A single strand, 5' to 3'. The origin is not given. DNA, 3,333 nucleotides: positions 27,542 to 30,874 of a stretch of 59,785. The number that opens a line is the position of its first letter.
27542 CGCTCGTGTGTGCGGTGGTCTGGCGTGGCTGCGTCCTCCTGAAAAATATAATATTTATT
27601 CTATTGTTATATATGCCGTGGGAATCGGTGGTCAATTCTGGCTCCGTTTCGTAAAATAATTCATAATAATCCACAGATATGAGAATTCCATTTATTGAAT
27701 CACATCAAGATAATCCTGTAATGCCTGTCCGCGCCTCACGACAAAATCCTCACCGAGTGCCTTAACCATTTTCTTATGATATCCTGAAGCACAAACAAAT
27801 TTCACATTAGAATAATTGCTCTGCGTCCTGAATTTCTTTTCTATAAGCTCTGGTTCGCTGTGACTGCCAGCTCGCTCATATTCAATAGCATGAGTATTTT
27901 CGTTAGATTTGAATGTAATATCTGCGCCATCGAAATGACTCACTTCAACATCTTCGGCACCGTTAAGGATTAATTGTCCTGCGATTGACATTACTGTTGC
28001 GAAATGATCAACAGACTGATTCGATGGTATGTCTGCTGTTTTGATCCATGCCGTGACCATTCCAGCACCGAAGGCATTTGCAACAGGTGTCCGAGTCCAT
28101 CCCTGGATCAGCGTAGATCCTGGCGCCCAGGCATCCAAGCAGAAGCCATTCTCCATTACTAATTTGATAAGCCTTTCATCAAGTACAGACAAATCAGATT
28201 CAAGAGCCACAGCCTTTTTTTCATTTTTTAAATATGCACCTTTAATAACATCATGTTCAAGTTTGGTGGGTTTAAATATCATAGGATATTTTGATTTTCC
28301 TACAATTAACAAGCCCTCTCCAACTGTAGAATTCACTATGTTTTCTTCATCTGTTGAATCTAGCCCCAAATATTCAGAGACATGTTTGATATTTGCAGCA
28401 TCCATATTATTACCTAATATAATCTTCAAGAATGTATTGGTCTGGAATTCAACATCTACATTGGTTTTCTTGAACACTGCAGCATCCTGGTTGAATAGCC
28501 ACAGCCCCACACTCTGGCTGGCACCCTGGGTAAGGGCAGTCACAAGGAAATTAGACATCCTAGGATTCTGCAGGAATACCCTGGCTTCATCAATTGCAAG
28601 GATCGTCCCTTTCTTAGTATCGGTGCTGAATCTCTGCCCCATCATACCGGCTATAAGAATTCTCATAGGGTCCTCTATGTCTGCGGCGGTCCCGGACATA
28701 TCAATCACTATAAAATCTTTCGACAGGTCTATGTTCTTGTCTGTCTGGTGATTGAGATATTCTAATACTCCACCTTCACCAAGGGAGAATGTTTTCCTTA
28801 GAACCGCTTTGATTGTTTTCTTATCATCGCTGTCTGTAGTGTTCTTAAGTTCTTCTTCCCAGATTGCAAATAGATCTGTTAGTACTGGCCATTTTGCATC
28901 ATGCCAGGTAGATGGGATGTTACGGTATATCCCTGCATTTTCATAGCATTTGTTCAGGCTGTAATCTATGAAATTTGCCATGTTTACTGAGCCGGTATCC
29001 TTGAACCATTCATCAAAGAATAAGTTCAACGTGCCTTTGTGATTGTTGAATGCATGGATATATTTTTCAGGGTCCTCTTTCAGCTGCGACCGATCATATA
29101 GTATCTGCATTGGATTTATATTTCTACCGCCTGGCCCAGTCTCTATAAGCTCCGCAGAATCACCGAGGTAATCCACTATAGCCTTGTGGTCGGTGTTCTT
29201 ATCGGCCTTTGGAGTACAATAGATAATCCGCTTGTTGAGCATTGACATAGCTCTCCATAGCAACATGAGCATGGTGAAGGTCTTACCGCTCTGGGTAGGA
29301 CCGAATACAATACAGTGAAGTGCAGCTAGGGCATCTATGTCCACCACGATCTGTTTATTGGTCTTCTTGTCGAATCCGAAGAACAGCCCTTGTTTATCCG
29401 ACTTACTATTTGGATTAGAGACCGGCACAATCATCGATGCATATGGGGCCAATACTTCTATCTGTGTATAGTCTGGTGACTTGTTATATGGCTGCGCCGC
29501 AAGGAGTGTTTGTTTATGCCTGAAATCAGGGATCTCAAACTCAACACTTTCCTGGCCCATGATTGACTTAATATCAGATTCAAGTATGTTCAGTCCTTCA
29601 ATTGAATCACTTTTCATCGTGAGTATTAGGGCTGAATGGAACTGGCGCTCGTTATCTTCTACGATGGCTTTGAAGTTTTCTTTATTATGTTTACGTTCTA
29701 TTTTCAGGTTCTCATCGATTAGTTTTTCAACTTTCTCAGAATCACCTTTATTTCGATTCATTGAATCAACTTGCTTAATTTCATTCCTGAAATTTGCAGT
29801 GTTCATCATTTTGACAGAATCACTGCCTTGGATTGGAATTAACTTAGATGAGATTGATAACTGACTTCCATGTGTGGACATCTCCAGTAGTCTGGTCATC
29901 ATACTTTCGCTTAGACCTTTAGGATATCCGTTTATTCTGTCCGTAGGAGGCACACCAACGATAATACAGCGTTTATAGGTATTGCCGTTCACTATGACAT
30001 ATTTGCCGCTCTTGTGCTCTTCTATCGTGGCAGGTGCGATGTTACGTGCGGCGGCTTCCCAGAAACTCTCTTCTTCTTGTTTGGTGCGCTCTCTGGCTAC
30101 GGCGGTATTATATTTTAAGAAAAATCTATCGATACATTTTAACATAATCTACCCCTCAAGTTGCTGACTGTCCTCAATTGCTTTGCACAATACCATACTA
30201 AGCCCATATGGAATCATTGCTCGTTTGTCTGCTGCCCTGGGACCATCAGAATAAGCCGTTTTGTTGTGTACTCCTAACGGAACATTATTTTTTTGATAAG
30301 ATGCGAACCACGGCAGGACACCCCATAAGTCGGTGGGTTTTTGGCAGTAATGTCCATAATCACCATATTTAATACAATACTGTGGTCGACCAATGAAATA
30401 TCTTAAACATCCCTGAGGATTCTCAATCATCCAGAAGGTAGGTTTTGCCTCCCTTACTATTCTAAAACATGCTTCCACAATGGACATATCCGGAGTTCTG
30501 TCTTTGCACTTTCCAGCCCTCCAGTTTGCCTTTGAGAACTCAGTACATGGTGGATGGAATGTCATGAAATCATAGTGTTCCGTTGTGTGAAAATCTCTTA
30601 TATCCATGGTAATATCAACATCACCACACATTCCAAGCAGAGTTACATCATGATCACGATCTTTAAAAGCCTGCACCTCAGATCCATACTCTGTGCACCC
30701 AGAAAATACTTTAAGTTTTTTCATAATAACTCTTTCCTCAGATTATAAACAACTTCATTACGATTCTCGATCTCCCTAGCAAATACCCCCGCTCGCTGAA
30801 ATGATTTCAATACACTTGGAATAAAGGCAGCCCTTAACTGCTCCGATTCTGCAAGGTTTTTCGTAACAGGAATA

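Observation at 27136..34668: A tailed-virus genome carries a minimal conjugation-like / Ced-like membrane DNA-translocation (pilus) module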

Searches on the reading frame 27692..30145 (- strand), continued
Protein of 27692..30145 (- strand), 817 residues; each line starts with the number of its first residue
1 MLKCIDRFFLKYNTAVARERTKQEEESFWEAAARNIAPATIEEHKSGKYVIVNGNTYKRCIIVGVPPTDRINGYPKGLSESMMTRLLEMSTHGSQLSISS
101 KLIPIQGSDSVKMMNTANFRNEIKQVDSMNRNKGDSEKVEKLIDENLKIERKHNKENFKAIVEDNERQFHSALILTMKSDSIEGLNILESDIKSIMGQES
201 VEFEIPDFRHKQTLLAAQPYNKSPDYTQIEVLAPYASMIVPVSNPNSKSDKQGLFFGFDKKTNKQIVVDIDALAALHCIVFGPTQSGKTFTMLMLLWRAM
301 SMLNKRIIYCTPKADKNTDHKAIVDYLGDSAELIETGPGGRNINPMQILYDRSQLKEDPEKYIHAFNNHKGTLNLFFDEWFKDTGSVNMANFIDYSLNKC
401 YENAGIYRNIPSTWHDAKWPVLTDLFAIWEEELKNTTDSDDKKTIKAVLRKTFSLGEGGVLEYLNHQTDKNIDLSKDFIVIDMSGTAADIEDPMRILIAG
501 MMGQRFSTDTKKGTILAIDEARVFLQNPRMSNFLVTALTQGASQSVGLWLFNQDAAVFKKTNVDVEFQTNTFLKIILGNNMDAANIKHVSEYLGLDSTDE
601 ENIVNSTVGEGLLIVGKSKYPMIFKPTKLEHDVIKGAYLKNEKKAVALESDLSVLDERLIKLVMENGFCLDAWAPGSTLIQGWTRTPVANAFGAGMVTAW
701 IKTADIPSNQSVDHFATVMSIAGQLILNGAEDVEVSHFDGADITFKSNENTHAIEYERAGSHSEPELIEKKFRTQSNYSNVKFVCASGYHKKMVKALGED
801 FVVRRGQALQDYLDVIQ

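Call 96: find_encoding_contigs(protein=P0016, flank=10000, max_places=1)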
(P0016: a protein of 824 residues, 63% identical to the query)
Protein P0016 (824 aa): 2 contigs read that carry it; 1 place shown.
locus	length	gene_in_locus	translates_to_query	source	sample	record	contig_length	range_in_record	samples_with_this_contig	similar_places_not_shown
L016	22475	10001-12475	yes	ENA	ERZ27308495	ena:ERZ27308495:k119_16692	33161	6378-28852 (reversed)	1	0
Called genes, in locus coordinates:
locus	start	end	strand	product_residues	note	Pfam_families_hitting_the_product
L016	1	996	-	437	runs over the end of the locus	PF04466:Terminase_3, PF03237:Terminase_6N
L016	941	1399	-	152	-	-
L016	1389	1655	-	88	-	-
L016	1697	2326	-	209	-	PF01712:dNK (weak), PF02223:Thymidylate_kin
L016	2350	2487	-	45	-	-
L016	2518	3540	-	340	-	PF05731:TROVE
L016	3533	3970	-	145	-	PF01844:HNH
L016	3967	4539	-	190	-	PF05731:TROVE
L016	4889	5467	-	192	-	-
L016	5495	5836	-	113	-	PF06942:GlpM, PF11345:DUF3147 (weak)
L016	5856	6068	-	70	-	-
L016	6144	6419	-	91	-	-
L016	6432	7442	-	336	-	-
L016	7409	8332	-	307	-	-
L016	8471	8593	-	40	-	-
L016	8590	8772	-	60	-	-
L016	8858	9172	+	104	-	-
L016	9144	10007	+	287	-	-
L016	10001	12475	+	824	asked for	PF01935:DUF87 (weak)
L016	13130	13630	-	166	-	PF04002:RadC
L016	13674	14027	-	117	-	-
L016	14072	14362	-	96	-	-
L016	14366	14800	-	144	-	-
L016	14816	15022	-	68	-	-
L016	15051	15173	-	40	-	-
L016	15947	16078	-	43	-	-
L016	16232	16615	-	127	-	-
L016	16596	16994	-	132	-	-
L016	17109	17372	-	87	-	-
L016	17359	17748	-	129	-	-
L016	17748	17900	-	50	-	-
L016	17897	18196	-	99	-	-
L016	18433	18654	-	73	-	-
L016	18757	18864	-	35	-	-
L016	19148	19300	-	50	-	-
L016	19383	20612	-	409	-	PF13191:AAA_16 (weak), PF13401:AAA_22, PF00004:AAA, PF09848:SLFN-g3_helicase (weak), PF22703:Cdc6_lid, PF09079:WHD_Cdc6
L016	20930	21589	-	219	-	-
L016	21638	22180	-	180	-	PF03692:CxxCxxCC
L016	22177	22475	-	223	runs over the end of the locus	PF14243:R2K_3, PF18299:R2K_2 (weak)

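Call 97: find_encoding_contigs(protein=P0023, flank=10000, max_places=1)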
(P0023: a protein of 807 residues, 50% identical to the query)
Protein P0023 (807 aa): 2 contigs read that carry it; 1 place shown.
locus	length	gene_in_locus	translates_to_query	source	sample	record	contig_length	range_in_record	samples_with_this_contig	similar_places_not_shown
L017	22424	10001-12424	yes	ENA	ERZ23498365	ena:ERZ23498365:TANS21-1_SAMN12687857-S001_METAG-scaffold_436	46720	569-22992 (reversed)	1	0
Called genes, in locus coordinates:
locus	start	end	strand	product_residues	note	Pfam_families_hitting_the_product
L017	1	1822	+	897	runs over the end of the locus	-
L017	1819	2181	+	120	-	-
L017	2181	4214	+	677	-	-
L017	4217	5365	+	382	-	PF24032:YQBQ (weak)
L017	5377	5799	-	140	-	PF09988:DUF2227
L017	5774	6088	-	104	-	-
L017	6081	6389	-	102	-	-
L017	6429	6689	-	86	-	-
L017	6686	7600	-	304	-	-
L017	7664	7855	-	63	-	-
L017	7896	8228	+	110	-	-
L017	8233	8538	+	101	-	PF09643:YopX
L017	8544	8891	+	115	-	PF09643:YopX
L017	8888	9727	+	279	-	-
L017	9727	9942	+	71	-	-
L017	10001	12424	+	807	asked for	PF01935:DUF87 (weak), PF12846:AAA_10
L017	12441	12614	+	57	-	-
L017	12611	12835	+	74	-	-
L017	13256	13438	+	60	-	-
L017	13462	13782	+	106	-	-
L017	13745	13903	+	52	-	-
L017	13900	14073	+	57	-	-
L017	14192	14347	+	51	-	-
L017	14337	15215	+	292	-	PF03837:RecT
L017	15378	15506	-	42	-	-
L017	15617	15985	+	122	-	-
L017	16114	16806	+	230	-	PF01555:N6_N4_Mtase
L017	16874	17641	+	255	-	PF01555:N6_N4_Mtase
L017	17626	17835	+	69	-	-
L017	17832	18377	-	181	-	-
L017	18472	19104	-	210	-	PF02732:ERCC4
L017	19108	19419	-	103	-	-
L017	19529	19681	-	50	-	-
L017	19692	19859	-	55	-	-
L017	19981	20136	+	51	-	-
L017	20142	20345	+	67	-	-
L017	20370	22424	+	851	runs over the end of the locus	PF09250:Prim-Pol, PF27228:MTBMA_p00010_2nd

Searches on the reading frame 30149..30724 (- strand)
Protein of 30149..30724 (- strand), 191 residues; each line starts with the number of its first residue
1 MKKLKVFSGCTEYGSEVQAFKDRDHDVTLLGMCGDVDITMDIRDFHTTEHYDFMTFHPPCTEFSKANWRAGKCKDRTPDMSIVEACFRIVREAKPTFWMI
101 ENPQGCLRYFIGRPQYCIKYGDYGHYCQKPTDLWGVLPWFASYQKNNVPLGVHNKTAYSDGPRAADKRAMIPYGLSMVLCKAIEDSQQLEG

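Call 3: search_protein_families(library=pfam, proteins=[window:30149-30724:-], max_evalue=1)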
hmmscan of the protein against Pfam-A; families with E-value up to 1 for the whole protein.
window:30149-30724:- (191 aa): 2 families
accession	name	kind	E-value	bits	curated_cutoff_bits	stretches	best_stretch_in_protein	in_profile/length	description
PF00145.23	DNA_methylase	-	1.4e-06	28.4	22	1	40-105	53-113/324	C-5 cytosine-specific DNA methylase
PF12260.14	PIP49_C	-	0.091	12.8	25.2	1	18-70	14-61/189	Protein-kinase domain of FAM69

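Call 4: search_protein_families(library=phrogs, proteins=[window:30149-30724:-], max_evalue=0.1)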
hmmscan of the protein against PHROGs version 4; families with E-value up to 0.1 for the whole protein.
window:30149-30724:- (191 aa): 5 families
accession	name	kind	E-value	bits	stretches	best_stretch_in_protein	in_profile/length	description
phrog_757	-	other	2.2e-21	77.1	1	1-183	12-218/247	DNA methyltransferase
phrog_363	-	other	5.2e-11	43.3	1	38-108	100-170/327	DNA methyltransferase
phrog_116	-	other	2.1e-05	24.1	1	35-102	251-321/779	DNA methyltransferase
phrog_2882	-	other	0.0072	16.7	1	84-183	147-248/262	DNA methyltransferase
phrog_5999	-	other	0.061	14.3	1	39-72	57-90/109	DNA methyltransferase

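Call 10: search_protein_families(library=ncbifam, proteins=[window:30149-30724:-], max_evalue=1)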
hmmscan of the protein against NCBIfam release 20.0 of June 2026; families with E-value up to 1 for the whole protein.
window:30149-30724:- (191 aa): 1 family
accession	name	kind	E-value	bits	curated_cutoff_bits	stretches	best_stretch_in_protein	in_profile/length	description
TIGR00675.1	dcm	superfamily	0.0044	16.7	100.65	1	41-105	49-112/329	DNA (cytosine-5-)-methyltransferase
